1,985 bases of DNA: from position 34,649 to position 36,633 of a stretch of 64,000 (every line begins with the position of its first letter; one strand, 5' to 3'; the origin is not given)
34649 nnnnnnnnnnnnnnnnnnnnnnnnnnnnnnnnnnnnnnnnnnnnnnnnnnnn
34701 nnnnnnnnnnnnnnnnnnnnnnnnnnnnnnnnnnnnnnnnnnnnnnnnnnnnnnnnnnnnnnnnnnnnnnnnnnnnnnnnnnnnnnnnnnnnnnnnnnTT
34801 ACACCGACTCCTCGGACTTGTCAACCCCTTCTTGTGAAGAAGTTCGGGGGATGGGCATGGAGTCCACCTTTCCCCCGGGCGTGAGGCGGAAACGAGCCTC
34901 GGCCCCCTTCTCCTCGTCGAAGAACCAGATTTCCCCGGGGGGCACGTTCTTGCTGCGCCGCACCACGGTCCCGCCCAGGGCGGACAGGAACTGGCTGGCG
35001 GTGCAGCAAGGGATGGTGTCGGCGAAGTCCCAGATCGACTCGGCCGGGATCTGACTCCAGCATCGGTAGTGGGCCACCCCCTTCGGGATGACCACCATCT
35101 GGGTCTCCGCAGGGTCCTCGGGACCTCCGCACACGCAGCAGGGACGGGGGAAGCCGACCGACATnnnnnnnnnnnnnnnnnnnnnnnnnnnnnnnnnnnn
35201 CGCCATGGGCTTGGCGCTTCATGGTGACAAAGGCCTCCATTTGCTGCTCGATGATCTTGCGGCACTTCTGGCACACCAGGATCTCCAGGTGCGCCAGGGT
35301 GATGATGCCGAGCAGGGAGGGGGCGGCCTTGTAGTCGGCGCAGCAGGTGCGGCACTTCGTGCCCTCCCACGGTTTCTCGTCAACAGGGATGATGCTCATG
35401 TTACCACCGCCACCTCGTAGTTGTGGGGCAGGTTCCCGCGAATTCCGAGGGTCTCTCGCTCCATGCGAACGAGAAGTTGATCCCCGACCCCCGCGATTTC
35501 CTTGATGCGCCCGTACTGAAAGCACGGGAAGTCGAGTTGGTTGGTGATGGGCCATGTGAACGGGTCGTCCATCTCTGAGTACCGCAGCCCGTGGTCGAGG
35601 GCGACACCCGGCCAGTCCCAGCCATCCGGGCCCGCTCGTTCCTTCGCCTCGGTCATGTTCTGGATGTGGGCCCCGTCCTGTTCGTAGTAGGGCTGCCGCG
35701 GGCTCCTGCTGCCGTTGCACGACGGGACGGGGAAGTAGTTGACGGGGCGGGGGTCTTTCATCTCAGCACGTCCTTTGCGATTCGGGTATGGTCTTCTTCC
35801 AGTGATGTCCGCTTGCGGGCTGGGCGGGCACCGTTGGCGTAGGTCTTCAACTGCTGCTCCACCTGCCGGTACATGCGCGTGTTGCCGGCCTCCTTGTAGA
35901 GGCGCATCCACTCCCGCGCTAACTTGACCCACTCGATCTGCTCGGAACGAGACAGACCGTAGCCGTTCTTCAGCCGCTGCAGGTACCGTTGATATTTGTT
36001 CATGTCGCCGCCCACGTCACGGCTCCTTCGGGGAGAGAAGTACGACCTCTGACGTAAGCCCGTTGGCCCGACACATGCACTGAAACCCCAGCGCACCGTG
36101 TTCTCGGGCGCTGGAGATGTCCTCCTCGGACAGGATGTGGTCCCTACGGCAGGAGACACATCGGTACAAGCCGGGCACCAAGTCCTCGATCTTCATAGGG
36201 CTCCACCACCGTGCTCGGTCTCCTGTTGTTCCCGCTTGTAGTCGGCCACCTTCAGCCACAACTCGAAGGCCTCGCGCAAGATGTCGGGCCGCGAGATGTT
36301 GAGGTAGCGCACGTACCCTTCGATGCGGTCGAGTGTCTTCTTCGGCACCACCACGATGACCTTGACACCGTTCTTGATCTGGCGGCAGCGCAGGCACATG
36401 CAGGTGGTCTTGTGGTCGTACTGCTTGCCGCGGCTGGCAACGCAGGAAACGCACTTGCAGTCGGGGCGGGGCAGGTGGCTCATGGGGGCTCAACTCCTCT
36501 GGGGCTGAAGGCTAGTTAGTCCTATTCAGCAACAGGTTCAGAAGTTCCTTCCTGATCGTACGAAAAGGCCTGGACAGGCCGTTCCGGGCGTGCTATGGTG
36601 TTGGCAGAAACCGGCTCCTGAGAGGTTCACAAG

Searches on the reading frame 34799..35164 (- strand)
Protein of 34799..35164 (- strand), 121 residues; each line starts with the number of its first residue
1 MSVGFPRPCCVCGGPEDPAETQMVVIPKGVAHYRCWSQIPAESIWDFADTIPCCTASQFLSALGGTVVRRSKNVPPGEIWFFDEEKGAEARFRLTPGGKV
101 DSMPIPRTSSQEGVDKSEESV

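Call 12: search_protein_families(library=pfam, proteins=[window:34799-35164:-], max_evalue=0.01)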
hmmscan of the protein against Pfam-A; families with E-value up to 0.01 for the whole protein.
window:34799-35164:- (121 aa): 0 families

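Call 13: search_protein_families(library=phrogs, proteins=[window:34799-35164:-], max_evalue=0.01)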
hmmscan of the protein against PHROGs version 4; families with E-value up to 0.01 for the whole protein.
window:34799-35164:- (121 aa): 0 families

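Call 14: find_related_loci(query=window:34799-35164:-, collection=viral_contigs, flank=4000)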
Query window:34799-35164:- (121 aa) in viral_contigs; peptide patterns used: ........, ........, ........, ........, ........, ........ (x = any residue, [..] = any of these).
14 stretches matched a pattern, but none encodes a relative of the query by tblastn (E <= 1e-3).

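Call 22: find_homologous_proteins(query=window:34799-35164:-, max_evalue=0.01)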
Query window:34799-35164:- (121 aa): 2 proteins with E <= 0.01 among 4 candidates.
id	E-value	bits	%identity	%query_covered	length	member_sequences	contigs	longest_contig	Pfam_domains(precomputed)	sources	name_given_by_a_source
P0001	1.5e-78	279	100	100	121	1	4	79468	-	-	-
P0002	1.7e-40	156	60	88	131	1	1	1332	-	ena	-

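Call 23: find_encoding_contigs(protein=P0002, flank=5000)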
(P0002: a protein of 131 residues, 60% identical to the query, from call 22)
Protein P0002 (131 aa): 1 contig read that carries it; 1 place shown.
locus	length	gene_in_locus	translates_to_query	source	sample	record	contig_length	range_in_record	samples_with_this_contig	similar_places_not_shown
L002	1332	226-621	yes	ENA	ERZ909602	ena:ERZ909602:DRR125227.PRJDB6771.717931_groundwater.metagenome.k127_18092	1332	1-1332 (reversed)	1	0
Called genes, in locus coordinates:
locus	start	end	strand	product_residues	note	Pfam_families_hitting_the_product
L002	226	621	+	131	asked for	-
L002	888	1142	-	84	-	-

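Call 24: find_encoding_contigs(protein=P0001, flank=3000)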
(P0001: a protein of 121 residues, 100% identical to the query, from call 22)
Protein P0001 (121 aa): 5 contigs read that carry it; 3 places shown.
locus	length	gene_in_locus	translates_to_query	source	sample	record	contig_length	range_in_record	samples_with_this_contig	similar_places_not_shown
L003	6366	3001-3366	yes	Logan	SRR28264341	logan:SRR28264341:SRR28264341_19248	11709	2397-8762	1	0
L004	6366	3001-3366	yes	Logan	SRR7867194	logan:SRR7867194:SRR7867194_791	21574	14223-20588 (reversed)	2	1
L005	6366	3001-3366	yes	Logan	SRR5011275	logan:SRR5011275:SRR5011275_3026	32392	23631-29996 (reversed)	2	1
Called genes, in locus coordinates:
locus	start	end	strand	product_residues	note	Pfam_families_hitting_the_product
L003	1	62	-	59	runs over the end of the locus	-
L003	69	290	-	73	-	-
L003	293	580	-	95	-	-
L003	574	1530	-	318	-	PF27453:XepA (weak)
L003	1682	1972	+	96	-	-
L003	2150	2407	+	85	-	-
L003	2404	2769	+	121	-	-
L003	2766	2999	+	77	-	-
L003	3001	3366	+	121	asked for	-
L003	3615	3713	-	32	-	-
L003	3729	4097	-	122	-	-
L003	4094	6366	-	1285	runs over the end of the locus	-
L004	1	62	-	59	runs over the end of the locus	-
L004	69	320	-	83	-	-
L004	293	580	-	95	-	-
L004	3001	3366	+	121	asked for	-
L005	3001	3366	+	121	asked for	-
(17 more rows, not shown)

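Call 29: find_related_loci(query=A2, collection=metagenome_contigs, flank=3000)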
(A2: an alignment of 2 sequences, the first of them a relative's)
Query A2 (121 aa) in metagenome_contigs; peptide patterns used: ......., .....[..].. (x = any residue, [..] = any of these).
191 stretches matched a pattern, but none encodes a relative of the query by tblastn (E <= 1e-3).

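Call 30: find_related_loci(query=A2, collection=viral_contigs, flank=3000)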
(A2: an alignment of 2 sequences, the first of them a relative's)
Query A2 (121 aa) in viral_contigs; peptide patterns used: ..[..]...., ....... (x = any residue, [..] = any of these).
46 stretches matched a pattern, but none encodes a relative of the query by tblastn (E <= 1e-3).

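Call 36: search_protein_representatives(alignment_id=A2)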
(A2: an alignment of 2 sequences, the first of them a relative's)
Query: 2 sequences, 131 profile positions. Proteins with E-value up to 0.001 (for the whole library): 38; up to 1e-10: 4; up to 1e-30: 2. The best 38 are listed.
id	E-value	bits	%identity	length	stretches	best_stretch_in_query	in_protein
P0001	7.1e-68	242.6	-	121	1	1-130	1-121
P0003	4.4e-53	194.8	-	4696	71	47-82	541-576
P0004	6.7e-22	93.9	-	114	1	5-107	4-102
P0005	2.0e-19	85.9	-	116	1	6-113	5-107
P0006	1.6e-10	57.1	-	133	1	8-87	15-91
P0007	3.4e-09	52.8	-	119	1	1-113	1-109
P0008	3.5e-09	52.7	-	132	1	1-122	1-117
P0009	4.1e-09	52.5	-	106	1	7-85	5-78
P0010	6.1e-09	51.9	-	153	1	8-124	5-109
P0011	4.0e-08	49.3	-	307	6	10-38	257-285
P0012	1.6e-07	47.4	-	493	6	11-38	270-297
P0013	1.7e-07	47.3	-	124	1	6-111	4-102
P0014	2.5e-07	46.7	-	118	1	6-102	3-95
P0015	3.7e-07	46.2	-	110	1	4-110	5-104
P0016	7.3e-07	45.2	-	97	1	7-94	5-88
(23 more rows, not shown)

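Call 37: find_encoding_contigs(protein=P0004, flank=3000, max_places=4)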
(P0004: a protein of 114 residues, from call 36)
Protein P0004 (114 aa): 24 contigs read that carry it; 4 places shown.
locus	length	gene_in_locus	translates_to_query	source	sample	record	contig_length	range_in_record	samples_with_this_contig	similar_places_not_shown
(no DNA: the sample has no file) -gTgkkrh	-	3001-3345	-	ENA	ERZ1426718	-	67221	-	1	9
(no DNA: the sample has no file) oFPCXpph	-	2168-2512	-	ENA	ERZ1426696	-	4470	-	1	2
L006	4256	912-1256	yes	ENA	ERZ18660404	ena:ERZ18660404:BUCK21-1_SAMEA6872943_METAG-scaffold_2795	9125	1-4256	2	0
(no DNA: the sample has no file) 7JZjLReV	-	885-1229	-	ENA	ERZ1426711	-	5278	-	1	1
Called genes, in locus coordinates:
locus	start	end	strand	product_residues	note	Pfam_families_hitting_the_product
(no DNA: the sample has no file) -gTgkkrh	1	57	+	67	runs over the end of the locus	-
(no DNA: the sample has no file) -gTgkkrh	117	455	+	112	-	-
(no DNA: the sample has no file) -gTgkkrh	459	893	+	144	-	-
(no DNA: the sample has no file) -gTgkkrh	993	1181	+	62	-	-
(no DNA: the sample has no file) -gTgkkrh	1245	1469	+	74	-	-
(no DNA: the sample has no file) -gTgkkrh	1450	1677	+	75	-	-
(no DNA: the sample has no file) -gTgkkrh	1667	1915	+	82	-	-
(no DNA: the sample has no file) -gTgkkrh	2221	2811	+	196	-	-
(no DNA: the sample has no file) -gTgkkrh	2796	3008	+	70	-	-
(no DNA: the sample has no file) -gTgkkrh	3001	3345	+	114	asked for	-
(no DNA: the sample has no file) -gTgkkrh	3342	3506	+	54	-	PF01402:RHH_1 (weak)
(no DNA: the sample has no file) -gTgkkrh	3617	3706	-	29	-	-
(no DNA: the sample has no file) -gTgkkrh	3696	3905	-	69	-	-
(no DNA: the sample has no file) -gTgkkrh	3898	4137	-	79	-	-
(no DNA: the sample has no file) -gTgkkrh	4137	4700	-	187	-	-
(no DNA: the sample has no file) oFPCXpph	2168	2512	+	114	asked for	-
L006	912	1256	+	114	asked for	-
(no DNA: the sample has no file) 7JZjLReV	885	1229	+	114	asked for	-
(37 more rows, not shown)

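Call 38: find_encoding_contigs(protein=P0005, flank=3000, max_places=4)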
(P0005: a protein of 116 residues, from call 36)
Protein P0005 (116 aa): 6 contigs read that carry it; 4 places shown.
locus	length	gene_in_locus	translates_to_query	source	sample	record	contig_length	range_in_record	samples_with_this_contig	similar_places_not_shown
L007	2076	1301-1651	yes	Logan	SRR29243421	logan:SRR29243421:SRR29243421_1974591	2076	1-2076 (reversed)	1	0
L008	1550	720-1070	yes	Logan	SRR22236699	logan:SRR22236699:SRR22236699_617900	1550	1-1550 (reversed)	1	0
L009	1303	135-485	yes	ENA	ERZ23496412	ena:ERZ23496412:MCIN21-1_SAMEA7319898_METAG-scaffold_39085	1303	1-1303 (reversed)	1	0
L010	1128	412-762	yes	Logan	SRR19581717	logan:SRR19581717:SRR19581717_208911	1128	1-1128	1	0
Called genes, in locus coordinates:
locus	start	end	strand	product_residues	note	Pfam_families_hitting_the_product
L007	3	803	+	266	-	?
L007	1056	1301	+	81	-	-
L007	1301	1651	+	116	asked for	-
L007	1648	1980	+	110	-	-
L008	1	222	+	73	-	?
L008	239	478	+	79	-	-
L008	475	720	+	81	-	-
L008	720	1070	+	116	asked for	-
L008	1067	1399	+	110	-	-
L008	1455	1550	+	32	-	?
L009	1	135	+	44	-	?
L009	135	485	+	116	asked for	-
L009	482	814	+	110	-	-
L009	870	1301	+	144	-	?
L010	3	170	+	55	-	?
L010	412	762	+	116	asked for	-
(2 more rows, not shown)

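Call 39: find_encoding_contigs(protein=P0007, flank=3000, max_places=4)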
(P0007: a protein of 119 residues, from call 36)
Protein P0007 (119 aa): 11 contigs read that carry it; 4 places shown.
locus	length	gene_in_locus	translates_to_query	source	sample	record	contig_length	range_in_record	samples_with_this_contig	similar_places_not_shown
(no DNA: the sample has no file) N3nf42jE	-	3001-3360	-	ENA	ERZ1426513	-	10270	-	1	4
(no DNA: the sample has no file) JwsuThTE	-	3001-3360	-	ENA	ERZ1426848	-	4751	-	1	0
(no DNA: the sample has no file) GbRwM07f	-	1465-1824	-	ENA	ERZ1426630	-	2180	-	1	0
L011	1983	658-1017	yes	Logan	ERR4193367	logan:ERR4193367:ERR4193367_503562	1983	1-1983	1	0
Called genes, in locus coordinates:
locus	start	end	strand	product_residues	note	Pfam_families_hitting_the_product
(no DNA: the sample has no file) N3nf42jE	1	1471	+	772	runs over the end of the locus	?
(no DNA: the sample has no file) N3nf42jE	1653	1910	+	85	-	-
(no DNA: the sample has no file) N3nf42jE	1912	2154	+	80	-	-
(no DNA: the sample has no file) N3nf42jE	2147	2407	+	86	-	-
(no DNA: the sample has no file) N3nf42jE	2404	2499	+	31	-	-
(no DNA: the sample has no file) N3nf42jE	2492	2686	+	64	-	-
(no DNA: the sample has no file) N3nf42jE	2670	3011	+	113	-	-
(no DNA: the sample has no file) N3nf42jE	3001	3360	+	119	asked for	-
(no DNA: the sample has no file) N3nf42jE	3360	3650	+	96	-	-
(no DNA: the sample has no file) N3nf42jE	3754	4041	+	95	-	-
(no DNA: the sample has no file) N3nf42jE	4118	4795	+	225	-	PF08241:Methyltransf_11 (faint), PF13489:Methyltransf_23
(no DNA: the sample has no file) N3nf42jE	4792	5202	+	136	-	PF01381:HTH_3 (weak)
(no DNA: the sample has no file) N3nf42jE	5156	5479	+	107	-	-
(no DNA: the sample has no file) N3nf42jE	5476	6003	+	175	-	PF13238:AAA_18 (weak), PF21448:DNMK (faint)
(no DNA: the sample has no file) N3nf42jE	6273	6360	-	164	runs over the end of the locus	-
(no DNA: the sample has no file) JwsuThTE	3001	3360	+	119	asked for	-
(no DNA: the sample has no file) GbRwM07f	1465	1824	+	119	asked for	-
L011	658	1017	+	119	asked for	-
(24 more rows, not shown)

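Call 40: find_encoding_contigs(protein=P0008, flank=3000, max_places=4)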
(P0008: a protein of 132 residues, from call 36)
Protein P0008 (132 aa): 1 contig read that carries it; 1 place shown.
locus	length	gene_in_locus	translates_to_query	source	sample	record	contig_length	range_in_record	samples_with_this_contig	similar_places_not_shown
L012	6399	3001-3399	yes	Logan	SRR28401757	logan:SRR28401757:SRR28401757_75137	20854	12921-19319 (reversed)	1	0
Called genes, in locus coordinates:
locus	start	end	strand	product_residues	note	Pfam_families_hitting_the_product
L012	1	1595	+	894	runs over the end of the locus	PF01612:DNA_pol_A_exo1, PF00476:DNA_pol_A, PF03167:UDG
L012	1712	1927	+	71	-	-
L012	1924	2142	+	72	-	-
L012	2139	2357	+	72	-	-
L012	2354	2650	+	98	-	-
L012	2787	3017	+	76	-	-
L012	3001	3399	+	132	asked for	-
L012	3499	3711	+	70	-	-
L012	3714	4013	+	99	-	-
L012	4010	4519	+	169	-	-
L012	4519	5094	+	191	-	-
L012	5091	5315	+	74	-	-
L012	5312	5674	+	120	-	-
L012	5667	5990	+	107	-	-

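Call 77: predict_structure(alignment_id=A5)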
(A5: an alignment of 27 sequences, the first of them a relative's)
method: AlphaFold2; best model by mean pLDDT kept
length: 121 residues; sequences in the alignment: 27
mean_pLDDT: 85.2   pTM: 0.54
mean pLDDT of the five models: 85.2, 85.0, 84.2, 82.6, 82.3
residues with pLDDT >= 90: 51; 70-90: 57; 50-70: 13; < 50: 0
segments of 3 or more residues with pLDDT < 50: none
pLDDT, mean of each block of 10 residues (from residue 1): 74 92 93 93 85 84 83 92 86 92 82 67 73
secondary structure, 60 per line:
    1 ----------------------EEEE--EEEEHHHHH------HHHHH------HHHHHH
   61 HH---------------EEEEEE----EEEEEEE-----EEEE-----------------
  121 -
elements in order: E23-26 E29-32 H33-37 H44-48 H55-62 E78-83 E88-94 E100-103

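Call 79: fold_search(model_id=the predicted structure, library=pdb)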
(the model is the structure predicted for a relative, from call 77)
No match with E <= 0.001 here; weaker rows may still be real.
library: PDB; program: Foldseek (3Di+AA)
matches with E <= 10: 500; with E <= 0.001: 0
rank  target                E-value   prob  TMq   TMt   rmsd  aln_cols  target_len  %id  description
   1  4ynx_B                2.9e-01  0.63  0.20  0.45   5.7        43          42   23  Structure of YdiE from E. coli (released 2015-05-20)
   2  2vpd_C                3.1e-01  0.77  0.26  0.45  10.5        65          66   15  Decoding of methylated histone H3 tail by the Pygo-BCL9 Wnt signaling complex (released 2008-06-17)
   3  5ngm_Av               3.8e-01  0.35  0.22  0.17  24.4        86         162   10  2.9S structure of the 70S ribosome composing the S. aureus 100S complex (released 2017-10-04)
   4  3s6x_B                4.9e-01  0.06  0.14  0.07  14.1       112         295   10  Structure of reovirus attachment protein sigma1 in complex with alpha-2,3-sialyllactose (released 2011-11-23)
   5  8ova_AR               5.6e-01  0.18  0.23  0.29   9.7        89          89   17  CRYO-EM STRUCTURE OF TRYPANOSOMA BRUCEI PROCYCLIC FORM 80S RIBOSOME : PARENTAL STRAIN (released 2023-11-29)
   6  6mlc_A                5.9e-01  0.44  0.23  0.32   6.2        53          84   17  PHD6 domain of MLL3 in complex with histone H4 (released 2018-10-24)
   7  3lyv_A                6.3e-01  0.57  0.22  0.39   8.9        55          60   18  Crystal structure of a domain of ribosome-associated factor Y from streptococcus pyogenes serotype M6. Northeast Struc (released 2010-05-26)
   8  2xb1_C                6.8e-01  0.23  0.24  0.29  11.8        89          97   12  Crystal structure of the human Pygo2 PHD finger in complex with the B9L HD1 domain (released 2010-07-28)
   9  2yb5_A                6.8e-01  0.15  0.18  0.13  16.4        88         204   10  Structure of the fusidic acid resistance protein FusC (released 2012-01-25)
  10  8ev3_u                6.8e-01  0.13  0.21  0.30  12.9        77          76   17  Ytm1 associated 60S nascent ribosome (-Fkbp39) State 1B (released 2022-11-30)
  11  3ka5_A                7.2e-01  0.54  0.21  0.40   6.4        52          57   12  Crystal structure of Ribosome-associated protein Y (PSrp-1) from Clostridium acetobutylicum. Northeast Structural Geno (released 2009-11-03)
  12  4ynx_A                7.2e-01  0.44  0.20  0.47   4.9        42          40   24  Structure of YdiE from E. coli (released 2015-05-20)
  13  6t7o_A                7.2e-01  0.57  0.21  0.40   6.6        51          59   16  X-ray structure of the C-terminal domain of S. aureus Hibernating Promoting Factor (CTD-SaHPF) (released 2019-12-11)
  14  3lyv_B                7.7e-01  0.33  0.19  0.35   6.5        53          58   15  Crystal structure of a domain of ribosome-associated factor Y from streptococcus pyogenes serotype M6. Northeast Struc (released 2010-05-26)
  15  8fkp_SV               7.7e-01  0.13  0.23  0.21  12.4        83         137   18  Human nucleolar pre-60S ribosomal subunit (State A1) (released 2023-07-12)
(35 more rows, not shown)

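Call 87: find_homologous_proteins(query=L002:888-1142:-, max_evalue=0.001)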
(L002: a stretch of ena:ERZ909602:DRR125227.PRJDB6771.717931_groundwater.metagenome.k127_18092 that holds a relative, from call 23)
Query L002:888-1142:- (84 aa): 2 proteins with E <= 0.001 among 2 candidates.
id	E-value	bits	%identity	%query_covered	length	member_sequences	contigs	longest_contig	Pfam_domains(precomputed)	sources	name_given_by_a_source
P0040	1.3e-45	170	100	100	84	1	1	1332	-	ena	-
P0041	2.2e-25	106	64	99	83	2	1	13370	-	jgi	-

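Call 89: find_encoding_contigs(protein=P0041, flank=4000, max_places=3)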
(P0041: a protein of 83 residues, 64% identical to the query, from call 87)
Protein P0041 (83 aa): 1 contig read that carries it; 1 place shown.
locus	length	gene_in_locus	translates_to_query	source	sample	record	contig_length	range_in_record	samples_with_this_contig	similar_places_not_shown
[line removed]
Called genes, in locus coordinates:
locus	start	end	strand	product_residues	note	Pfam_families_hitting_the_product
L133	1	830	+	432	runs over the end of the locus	-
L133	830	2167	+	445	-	-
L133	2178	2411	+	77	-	-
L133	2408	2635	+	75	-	-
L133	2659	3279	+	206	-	PF05257:CHAP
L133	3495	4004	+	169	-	PF05105:Phage_holin_4_1 (weak)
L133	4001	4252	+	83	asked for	-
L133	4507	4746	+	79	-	-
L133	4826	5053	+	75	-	-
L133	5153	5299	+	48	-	-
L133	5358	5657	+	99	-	-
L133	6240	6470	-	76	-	-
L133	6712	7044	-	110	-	-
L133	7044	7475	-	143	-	-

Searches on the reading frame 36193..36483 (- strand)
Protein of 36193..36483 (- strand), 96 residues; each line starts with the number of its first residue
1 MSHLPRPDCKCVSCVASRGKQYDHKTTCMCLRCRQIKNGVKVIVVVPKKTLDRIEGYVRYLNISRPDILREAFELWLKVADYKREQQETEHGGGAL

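Call 12: search_protein_families(library=pfam, proteins=[window:36193-36483:-], max_evalue=0.01)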
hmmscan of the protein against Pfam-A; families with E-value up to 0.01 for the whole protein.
window:36193-36483:- (96 aa): 1 family
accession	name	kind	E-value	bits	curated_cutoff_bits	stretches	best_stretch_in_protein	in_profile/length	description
PF01402.27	RHH_1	-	0.0057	17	20.5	1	46-77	6-37/39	Ribbon-helix-helix protein, copG family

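Call 13: search_protein_families(library=phrogs, proteins=[window:36193-36483:-], max_evalue=0.01)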
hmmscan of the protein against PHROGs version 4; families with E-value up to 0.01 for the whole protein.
window:36193-36483:- (96 aa): 0 families
